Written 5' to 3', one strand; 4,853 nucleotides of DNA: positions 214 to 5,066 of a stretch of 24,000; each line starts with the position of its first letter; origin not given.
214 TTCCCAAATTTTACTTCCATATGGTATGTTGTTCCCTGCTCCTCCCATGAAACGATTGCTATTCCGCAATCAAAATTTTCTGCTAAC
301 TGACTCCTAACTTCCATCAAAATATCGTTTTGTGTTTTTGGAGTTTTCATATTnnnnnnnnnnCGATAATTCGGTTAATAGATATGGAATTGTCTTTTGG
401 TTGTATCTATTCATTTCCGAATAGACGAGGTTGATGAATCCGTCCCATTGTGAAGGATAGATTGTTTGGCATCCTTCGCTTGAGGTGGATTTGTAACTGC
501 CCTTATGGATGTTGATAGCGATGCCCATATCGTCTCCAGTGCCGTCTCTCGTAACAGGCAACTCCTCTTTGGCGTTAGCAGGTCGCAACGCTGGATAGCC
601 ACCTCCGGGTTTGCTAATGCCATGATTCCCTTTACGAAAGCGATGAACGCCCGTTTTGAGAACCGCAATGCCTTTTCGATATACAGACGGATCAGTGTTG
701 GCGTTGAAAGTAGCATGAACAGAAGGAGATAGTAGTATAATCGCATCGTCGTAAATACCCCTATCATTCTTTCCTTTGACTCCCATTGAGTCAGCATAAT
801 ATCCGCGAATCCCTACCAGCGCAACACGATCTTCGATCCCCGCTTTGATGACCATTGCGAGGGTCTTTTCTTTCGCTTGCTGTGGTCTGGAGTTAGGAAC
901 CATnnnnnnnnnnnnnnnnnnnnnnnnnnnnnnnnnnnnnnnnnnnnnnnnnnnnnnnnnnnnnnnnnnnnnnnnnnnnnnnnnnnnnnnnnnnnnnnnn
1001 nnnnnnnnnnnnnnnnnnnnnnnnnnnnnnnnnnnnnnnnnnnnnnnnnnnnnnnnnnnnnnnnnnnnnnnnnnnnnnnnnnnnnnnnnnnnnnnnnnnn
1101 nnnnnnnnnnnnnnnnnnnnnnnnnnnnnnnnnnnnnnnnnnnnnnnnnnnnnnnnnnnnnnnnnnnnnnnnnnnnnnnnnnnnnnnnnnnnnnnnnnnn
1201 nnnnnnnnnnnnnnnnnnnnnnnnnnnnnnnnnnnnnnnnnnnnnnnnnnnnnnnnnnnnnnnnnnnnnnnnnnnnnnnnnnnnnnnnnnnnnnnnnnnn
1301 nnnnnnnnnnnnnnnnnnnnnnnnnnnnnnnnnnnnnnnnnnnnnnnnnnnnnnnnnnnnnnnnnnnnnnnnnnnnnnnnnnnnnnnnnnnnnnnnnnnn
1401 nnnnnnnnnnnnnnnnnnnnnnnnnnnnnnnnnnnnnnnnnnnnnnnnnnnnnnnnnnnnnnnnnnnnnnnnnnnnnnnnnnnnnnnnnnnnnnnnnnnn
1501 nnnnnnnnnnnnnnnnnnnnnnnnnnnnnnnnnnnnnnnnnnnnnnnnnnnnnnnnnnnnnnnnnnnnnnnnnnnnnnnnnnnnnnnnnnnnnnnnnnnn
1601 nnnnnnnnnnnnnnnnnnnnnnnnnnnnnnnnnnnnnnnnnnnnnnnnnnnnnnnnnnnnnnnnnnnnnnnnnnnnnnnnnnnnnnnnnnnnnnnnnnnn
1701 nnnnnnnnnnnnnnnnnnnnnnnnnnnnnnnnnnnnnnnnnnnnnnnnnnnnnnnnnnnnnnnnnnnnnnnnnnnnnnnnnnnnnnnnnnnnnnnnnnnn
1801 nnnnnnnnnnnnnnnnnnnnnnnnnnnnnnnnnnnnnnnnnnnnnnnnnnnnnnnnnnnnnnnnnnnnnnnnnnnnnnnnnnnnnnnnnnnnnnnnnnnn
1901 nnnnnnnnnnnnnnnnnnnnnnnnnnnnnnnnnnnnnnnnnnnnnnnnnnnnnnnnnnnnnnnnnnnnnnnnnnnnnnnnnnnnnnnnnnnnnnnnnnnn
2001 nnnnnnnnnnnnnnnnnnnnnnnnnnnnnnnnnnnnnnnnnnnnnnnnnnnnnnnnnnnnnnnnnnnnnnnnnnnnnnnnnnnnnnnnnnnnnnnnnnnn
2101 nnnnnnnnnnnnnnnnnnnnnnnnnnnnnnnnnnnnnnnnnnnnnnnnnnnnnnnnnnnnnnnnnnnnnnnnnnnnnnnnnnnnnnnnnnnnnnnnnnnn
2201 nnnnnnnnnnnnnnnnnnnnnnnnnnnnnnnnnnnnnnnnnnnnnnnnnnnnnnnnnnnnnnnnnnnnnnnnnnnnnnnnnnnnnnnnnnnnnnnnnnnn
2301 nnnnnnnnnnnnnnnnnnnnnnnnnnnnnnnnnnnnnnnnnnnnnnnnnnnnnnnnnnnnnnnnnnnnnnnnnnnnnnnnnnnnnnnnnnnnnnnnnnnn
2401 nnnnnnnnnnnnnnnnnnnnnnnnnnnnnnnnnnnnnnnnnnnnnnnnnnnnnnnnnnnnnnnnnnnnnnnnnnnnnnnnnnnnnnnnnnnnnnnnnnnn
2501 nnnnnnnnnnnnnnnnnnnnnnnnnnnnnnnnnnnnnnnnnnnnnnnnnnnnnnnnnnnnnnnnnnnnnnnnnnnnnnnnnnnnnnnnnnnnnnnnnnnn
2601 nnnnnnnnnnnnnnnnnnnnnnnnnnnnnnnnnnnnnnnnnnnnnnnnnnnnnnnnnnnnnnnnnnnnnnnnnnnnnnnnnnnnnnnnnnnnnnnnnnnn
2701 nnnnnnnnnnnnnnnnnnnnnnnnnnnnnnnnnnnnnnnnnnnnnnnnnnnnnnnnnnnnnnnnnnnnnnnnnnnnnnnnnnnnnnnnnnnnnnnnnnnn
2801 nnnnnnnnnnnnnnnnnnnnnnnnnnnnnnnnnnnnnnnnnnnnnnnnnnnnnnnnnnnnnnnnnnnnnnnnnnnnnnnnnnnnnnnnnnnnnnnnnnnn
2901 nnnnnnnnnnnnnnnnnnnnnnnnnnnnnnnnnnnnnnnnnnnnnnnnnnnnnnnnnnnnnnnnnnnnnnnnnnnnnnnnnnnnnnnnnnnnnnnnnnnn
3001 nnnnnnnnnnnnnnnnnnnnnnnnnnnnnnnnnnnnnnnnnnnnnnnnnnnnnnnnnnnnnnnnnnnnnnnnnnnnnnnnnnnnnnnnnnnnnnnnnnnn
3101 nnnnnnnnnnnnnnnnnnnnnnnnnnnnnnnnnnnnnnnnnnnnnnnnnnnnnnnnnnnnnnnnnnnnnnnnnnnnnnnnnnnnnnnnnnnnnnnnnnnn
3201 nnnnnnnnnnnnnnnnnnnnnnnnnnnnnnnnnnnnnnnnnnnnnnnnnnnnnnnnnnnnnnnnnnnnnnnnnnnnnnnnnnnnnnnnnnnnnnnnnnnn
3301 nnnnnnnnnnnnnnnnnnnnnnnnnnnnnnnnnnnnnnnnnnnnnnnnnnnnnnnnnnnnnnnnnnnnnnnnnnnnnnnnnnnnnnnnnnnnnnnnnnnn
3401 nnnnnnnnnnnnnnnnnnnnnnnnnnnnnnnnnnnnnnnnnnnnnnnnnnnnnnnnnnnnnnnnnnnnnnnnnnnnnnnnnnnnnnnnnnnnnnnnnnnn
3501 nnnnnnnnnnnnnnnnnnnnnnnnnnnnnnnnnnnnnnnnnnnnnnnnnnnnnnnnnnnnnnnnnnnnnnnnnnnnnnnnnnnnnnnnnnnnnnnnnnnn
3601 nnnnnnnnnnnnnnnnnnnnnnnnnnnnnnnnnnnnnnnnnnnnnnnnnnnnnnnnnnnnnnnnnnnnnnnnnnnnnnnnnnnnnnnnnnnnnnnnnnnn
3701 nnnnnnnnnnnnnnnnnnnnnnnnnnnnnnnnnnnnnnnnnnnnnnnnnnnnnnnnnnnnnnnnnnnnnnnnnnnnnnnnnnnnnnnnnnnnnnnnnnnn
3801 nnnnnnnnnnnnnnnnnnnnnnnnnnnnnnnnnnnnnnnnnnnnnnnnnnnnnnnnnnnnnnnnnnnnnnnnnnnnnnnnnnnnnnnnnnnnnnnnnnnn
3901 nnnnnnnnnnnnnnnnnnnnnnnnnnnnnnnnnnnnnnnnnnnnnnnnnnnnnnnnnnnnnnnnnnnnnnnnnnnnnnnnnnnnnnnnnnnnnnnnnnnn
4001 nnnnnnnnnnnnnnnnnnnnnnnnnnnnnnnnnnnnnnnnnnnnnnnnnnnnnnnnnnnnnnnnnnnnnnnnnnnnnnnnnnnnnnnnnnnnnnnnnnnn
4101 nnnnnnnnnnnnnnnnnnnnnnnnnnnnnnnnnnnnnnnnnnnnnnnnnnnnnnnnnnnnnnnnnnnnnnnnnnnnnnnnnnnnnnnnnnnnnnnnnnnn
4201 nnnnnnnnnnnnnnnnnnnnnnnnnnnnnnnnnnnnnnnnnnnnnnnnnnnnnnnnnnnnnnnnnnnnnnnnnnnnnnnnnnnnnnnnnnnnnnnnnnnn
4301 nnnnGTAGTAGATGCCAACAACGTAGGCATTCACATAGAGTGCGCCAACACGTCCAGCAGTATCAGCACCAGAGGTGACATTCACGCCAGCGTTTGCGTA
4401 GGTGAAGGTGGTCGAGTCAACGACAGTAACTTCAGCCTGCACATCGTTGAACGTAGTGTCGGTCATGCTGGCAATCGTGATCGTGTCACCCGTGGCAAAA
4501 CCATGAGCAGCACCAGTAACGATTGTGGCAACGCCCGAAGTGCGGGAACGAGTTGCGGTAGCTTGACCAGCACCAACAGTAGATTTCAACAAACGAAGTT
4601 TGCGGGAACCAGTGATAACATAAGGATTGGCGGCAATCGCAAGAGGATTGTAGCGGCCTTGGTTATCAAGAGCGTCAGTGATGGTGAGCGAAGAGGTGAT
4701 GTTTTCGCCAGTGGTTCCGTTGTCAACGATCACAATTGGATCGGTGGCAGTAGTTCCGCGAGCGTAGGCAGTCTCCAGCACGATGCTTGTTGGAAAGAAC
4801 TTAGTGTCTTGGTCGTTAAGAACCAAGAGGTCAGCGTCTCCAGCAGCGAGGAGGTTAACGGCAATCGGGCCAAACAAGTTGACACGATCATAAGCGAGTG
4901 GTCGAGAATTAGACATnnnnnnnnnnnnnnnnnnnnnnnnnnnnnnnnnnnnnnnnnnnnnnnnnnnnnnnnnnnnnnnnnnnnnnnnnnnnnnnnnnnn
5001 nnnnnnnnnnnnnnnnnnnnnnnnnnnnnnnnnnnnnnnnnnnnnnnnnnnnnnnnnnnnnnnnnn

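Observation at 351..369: The palindromic boxes sit exactly on stop codons and replace Shine-Dalgarno sequences at gene junctions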

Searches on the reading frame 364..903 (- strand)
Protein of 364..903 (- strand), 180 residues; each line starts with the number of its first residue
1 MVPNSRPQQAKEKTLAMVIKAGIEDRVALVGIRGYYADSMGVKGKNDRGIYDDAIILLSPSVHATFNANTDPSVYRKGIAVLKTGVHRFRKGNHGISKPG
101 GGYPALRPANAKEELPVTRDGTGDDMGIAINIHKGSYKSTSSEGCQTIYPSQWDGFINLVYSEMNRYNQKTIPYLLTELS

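Call 9: search_protein_families(library=phrogs, proteins=[window:364-903:-], max_evalue=0.001)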
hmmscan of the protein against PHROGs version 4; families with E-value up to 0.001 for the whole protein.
window:364-903:- (180 aa): 1 family
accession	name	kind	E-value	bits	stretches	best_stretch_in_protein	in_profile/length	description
phrog_3000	-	unknown function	1.3e-11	45.5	1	18-178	19-200/209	-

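Call 12: search_protein_families(library=pfam, proteins=[window:364-903:-], max_evalue=0.01)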
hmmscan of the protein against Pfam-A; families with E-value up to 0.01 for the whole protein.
window:364-903:- (180 aa): 0 families

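Call 24: find_encoding_contigs(protein=window:364-903:-, flank=10000, max_places=4)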
Protein window:364-903:- (180 aa): 3 contigs read that carry it; 3 places shown.
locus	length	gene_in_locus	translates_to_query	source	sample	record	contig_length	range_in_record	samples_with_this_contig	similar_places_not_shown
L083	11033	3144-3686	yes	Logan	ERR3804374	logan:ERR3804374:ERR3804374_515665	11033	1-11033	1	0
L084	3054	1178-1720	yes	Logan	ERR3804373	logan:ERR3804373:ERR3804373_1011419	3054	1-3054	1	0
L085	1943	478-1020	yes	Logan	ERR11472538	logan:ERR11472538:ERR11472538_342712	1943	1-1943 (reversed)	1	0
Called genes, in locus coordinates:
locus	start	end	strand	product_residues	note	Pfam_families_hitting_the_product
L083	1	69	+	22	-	?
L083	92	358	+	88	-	-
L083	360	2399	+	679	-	-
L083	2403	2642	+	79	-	-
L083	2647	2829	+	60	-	-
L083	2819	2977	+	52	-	-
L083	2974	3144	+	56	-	-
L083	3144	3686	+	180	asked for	-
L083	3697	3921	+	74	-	-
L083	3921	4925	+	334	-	-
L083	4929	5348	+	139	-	-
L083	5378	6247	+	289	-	-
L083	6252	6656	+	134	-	-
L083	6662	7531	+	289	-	-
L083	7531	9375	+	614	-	-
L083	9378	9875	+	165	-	-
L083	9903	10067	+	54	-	-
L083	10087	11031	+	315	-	?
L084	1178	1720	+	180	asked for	-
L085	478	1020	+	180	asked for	-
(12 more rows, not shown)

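Call 47: find_related_loci(query=L083:7531-9372:+, collection=viral_contigs, flank=10000)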
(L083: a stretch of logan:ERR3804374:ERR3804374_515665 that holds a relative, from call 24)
Query L083:7531-9372:+ (614 aa) in viral_contigs; peptide patterns used: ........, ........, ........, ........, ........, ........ (x = any residue, [..] = any of these).
271 stretches matched a pattern; 270 encode a relative of the query (tblastn E <= 1e-3); the best 80 are kept; 80 distinct loci.
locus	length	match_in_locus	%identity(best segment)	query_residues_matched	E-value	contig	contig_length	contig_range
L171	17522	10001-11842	94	1-614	0e+0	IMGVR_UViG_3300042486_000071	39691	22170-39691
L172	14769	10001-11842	93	1-614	0e+0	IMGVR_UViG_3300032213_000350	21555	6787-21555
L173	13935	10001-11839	93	1-613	0e+0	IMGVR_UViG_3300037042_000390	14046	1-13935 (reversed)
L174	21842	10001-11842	93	1-614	0e+0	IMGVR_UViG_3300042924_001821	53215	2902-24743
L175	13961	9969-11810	93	1-614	0e+0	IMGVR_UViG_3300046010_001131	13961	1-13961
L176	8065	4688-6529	93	1-614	0e+0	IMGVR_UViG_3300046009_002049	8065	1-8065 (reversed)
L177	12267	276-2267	87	1-614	0e+0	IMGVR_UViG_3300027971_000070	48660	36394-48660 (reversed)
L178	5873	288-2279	87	1-614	0e+0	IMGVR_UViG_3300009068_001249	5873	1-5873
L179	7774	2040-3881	92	1-614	0e+0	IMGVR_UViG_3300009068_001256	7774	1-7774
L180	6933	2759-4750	87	1-614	0e+0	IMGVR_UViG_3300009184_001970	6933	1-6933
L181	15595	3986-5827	93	1-614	0e+0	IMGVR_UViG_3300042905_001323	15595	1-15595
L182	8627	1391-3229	92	1-613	0e+0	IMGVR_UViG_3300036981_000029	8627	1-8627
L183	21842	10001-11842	91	1-614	0e+0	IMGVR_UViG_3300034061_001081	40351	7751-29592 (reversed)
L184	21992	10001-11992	87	1-614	0e+0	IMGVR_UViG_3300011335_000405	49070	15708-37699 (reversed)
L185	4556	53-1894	91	1-614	0e+0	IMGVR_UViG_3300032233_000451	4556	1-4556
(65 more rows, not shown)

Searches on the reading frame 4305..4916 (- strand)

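Call 9: search_protein_families(library=phrogs, proteins=[window:4305-4916:-], max_evalue=0.001)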
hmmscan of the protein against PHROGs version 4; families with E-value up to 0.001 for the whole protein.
window:4305-4916:- (204 aa): 2 families
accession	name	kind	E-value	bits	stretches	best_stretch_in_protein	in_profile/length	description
phrog_9998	-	unknown function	6.9e-05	23.2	1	118-186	41-108/401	-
phrog_584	-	tail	0.00037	21.3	1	118-182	22-81/218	major tail protein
